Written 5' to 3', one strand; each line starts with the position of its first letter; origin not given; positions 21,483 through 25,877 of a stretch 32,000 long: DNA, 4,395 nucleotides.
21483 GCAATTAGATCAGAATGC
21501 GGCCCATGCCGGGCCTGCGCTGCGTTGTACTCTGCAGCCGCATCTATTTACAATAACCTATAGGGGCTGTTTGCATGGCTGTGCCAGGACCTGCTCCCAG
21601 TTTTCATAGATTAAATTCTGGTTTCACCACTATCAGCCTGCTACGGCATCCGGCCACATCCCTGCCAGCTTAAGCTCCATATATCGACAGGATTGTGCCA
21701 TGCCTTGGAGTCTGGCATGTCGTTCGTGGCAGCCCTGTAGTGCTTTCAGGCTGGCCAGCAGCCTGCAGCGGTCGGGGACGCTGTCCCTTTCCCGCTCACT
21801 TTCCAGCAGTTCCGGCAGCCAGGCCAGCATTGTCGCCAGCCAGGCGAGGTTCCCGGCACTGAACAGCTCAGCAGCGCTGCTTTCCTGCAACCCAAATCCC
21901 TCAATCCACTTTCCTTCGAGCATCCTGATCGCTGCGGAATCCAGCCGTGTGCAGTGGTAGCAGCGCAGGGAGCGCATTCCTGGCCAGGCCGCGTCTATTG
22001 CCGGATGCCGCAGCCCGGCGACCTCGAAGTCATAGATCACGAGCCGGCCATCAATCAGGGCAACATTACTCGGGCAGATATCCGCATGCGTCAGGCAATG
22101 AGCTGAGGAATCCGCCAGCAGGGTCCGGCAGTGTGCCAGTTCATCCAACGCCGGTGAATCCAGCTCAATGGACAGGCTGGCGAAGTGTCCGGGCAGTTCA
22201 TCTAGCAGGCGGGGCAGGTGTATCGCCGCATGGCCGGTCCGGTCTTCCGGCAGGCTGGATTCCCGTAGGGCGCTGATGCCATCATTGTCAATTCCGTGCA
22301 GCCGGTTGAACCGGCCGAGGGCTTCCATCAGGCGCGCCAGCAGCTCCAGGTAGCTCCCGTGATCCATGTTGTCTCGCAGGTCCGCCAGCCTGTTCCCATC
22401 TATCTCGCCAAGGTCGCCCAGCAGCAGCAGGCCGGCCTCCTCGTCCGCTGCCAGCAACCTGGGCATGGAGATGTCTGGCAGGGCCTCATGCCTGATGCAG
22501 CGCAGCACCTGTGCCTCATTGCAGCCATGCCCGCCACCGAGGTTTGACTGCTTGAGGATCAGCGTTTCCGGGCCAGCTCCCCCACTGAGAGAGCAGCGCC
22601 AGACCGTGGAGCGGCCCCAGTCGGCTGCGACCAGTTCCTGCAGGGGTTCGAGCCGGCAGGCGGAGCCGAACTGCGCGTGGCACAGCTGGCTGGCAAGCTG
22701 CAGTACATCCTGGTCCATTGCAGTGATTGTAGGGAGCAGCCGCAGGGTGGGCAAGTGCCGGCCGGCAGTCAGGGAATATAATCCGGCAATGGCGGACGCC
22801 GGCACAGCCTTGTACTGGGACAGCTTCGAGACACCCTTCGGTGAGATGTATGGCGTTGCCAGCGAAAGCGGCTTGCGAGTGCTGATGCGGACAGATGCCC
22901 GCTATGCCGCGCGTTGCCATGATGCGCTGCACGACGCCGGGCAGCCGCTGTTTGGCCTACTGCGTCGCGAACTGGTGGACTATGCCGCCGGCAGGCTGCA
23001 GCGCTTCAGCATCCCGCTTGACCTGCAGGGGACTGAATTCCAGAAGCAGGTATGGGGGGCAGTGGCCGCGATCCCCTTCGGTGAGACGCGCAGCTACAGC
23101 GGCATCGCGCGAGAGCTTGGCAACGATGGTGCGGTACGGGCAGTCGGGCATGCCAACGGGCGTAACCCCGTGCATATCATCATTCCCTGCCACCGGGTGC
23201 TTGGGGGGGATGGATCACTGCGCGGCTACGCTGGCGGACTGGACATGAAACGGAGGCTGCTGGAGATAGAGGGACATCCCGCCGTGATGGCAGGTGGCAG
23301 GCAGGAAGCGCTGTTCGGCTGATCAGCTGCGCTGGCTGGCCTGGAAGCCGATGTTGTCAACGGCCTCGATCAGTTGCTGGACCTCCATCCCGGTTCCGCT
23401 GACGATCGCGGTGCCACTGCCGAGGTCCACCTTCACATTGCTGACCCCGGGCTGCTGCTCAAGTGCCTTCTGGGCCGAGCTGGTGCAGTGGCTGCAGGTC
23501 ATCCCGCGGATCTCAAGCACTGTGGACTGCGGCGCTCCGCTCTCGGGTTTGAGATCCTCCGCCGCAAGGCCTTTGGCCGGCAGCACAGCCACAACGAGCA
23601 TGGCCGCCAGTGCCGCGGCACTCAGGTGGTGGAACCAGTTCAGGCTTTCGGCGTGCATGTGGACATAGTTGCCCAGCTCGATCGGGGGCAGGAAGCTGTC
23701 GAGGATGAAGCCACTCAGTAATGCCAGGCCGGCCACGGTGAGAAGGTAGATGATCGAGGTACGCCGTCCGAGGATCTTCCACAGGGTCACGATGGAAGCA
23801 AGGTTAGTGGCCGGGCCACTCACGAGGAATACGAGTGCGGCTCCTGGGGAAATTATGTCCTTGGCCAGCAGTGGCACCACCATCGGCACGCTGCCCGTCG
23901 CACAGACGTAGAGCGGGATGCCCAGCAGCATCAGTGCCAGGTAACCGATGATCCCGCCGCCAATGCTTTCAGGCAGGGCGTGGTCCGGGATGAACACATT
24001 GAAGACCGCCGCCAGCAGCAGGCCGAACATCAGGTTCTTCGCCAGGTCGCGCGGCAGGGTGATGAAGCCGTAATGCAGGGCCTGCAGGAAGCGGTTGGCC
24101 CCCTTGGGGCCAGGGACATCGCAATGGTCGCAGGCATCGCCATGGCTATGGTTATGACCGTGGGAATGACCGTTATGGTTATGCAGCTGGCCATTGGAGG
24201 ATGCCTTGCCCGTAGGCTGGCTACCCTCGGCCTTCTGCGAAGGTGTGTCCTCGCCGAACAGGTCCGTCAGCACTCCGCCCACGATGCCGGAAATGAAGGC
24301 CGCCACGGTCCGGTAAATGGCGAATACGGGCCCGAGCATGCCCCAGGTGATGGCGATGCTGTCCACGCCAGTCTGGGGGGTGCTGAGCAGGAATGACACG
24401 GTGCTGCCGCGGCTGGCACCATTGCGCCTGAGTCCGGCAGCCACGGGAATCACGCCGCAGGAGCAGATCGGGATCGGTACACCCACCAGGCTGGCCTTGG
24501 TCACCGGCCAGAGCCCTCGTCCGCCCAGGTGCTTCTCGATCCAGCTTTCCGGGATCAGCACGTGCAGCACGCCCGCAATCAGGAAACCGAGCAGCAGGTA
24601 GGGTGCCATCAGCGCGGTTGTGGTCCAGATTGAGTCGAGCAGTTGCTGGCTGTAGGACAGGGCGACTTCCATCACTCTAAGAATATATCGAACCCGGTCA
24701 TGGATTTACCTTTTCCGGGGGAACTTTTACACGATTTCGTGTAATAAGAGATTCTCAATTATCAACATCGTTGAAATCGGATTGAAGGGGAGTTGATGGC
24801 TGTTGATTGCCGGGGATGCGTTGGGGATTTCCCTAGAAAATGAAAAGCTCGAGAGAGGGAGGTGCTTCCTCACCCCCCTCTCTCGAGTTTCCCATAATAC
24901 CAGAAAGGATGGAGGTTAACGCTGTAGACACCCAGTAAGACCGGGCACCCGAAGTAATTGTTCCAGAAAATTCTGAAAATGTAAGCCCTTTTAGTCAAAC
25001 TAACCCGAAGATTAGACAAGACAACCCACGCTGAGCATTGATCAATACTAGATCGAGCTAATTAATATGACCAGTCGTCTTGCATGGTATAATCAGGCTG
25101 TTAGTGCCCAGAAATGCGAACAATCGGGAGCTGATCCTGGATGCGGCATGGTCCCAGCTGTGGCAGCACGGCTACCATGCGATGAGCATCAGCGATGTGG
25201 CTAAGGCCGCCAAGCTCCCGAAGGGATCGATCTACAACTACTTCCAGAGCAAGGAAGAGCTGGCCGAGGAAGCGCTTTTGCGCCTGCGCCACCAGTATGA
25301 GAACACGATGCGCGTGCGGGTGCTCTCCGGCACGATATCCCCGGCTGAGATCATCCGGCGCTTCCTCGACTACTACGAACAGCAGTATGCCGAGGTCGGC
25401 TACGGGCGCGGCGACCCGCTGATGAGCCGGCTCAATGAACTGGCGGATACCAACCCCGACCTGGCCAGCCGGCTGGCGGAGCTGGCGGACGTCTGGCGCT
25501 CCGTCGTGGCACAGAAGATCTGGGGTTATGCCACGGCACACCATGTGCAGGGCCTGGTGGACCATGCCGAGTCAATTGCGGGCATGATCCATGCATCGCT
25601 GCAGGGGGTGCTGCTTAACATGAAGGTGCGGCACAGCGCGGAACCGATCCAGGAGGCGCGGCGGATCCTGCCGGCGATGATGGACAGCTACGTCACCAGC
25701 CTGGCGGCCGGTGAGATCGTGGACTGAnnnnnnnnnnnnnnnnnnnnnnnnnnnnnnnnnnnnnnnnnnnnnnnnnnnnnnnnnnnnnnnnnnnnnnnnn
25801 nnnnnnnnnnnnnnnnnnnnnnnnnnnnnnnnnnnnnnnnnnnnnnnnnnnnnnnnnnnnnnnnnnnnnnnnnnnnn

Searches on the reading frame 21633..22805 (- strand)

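Call 15: search_protein_families(library=pfam, proteins=[window:21633-22805:-], max_evalue=0.001)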
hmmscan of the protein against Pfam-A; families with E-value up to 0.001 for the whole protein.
window:21633-22805:- (390 aa): 1 family
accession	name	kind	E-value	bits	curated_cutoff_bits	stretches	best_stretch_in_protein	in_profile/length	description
PF01636.29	APH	-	3.6e-10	40.5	23.2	1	76-274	21-208/239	Phosphotransferase enzyme family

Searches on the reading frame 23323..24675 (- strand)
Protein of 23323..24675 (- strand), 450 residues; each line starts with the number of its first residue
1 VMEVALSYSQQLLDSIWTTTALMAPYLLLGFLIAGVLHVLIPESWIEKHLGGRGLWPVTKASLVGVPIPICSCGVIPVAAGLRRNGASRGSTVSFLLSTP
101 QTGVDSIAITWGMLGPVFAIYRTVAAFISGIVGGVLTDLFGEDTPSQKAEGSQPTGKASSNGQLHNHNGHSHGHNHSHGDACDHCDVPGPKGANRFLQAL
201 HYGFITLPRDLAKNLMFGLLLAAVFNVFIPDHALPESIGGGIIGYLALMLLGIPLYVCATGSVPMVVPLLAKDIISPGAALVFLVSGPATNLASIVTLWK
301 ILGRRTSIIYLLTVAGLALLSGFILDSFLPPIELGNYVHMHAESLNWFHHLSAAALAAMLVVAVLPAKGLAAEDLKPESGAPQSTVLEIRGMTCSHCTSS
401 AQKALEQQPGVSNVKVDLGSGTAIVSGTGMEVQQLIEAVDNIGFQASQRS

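Call 15: search_protein_families(library=pfam, proteins=[window:23323-24675:-], max_evalue=0.001)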
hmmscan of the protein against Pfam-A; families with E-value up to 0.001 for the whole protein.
window:23323-24675:- (450 aa): 2 families
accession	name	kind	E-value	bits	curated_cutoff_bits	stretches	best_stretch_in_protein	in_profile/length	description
PF03773.19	ArsP_1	-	4.7e-44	151.2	32.3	1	20-325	13-292/294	Predicted permease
PF00403.32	HMA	-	8.1e-13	49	24.8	1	387-444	2-61/62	Heavy-metal-associated domain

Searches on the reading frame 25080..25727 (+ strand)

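Call 15: search_protein_families(library=pfam, proteins=[window:25080-25727:+], max_evalue=0.001)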
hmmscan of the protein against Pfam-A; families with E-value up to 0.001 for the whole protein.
window:25080-25727:+ (215 aa): 3 families
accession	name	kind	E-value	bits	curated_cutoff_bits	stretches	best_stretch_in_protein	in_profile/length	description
PF00440.29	TetR_N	-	6.2e-18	64.8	24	1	19-65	1-47/47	Bacterial regulatory proteins, tetR family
PF21993.1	TetR_C_13_2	-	8.9e-09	36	27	1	88-194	1-101/103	Transcriptional regulator LmrA/YxaF-like, C-terminal domain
PF16925.10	TetR_C_13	-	7.7e-08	33.1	27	1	92-196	5-108/109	Tetracyclin repressor-like, C-terminal domain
